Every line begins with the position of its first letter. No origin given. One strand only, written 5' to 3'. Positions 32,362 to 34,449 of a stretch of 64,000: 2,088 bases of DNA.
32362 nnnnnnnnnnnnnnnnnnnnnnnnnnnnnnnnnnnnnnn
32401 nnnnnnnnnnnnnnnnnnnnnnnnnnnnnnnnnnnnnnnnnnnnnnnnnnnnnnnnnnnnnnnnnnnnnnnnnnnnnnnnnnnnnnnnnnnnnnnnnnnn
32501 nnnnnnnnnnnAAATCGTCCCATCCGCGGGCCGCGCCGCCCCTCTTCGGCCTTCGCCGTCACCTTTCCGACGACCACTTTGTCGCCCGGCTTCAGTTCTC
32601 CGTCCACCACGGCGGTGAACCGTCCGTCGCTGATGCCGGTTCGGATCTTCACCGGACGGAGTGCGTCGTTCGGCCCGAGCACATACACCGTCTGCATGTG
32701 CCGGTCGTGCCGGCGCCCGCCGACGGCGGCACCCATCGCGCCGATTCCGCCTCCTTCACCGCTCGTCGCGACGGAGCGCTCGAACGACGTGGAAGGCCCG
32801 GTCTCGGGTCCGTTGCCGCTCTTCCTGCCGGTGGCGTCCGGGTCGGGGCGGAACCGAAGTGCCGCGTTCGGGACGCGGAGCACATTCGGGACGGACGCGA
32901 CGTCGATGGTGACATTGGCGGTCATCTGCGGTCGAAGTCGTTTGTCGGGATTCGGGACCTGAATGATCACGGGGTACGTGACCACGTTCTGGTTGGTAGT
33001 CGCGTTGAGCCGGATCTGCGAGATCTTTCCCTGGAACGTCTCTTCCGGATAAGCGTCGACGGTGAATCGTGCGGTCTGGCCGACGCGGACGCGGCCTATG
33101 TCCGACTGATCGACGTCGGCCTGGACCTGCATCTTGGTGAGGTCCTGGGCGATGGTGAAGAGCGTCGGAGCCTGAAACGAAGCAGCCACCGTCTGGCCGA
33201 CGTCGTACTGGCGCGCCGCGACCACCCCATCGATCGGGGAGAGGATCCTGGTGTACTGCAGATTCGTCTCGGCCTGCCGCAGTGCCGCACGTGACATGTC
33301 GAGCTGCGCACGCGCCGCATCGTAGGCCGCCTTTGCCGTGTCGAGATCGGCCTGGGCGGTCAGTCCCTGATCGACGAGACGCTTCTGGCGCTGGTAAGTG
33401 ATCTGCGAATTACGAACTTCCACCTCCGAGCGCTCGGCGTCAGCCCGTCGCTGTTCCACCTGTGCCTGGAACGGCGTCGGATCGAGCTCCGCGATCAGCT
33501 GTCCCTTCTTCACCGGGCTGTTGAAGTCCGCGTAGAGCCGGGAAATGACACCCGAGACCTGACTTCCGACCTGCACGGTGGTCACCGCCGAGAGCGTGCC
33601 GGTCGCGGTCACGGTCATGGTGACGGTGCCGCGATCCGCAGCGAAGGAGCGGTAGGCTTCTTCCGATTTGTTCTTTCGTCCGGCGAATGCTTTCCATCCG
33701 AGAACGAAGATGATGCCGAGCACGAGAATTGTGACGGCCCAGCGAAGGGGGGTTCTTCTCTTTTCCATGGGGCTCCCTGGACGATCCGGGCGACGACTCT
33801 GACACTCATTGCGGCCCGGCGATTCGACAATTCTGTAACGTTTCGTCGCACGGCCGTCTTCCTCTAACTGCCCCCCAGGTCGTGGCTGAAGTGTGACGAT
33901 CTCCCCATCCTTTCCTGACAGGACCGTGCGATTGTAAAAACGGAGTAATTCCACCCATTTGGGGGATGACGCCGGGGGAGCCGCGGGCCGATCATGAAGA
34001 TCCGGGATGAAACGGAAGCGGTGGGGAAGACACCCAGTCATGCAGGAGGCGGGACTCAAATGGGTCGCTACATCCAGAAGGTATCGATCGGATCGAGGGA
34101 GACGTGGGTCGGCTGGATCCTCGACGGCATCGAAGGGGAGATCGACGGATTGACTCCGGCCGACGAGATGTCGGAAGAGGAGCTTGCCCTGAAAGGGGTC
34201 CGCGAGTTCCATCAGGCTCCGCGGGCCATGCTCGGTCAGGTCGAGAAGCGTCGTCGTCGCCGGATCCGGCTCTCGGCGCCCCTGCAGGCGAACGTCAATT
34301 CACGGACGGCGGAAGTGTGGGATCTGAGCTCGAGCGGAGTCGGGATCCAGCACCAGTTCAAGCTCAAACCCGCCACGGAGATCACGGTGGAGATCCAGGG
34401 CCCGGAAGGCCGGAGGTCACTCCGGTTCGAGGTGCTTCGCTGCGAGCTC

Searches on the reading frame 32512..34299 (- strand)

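Call 11: search_protein_families(library=ncbifam, proteins=[window:32512-34299:-], max_evalue=0.00001)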
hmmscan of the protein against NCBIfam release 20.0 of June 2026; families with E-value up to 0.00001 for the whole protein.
window:32512-34299:- (596 aa): 20 families
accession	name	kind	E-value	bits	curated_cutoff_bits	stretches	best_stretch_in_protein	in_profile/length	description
TIGR01730.1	RND_mfp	subfamily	8.7e-60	202.4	94.9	1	220-484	5-263/322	efflux RND transporter periplasmic adaptor subunit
NF008606.0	PRK11578.1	equivalog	2.2e-54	185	342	1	185-481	9-314/371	macrolide transporter subunit MacA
TIGR00999.1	8a0102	subfamily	8.7e-31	107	319.3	1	262-481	3-218/271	CzcB/NccB family metal efflux transporter periplasmic adaptor subunit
TIGR00998.1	8a0101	subfamily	1.1e-27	96.9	390.8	1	338-432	193-284/334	EmrA/EmrK family multidrug efflux transporter periplasmic adaptor subunit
NF008589.1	PRK11556.1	equivalog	1.4e-27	96.7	391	1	217-483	60-328/392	MdtA/MuxA family multidrug efflux RND transporter periplasmic adaptor subunit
NF007785.0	PRK10476.1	equivalog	1.8e-20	73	376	2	320-431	179-286/347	multidrug transporter subunit MdtN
NF002939.0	PRK03598.1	equivalog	5.7e-19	68.5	393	2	328-433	183-284/332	secretion protein HlyD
NF045904.1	RND-peri-MexE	equivalog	1e-18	67.4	714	1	231-376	53-198/390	multidrug efflux RND transporter periplasmic adaptor subunit MexE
NF007362.0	PRK09859.1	equivalog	5.8e-18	65.2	738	1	219-481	32-309/385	multidrug transporter subunit MdtE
TIGR01843.1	type_I_hlyD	subfamily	1.4e-17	63.8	208.65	1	321-451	242-375/422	HlyD family type I secretion periplasmic adaptor subunit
TIGR02971.1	heterocyst_DevB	subfamily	2.5e-16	60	129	1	287-443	136-292/327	ABC exporter membrane fusion protein, DevB family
NF007132.1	PRK09578.1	equivalog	4.6e-16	58.6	512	1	214-367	38-189/396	MexX/AxyX family multidrug efflux RND transporter periplasmic adaptor subunit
NF011715.0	PRK15136.1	equivalog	2.4e-15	56.1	563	1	338-429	204-292/390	multidrug efflux MFS transporter periplasmic adaptor subunit EmrA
NF033138.2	RND-peri-MexC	equivalog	1.8e-14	53.7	625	1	220-401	42-219/375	MexC family multidrug efflux RND transporter periplasmic adaptor subunit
NF000272.2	OqxA_adapt_sub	exception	6.9e-13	48.3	835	1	233-401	59-226/391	multidrug efflux RND transporter periplasmic adaptor subunit OqxA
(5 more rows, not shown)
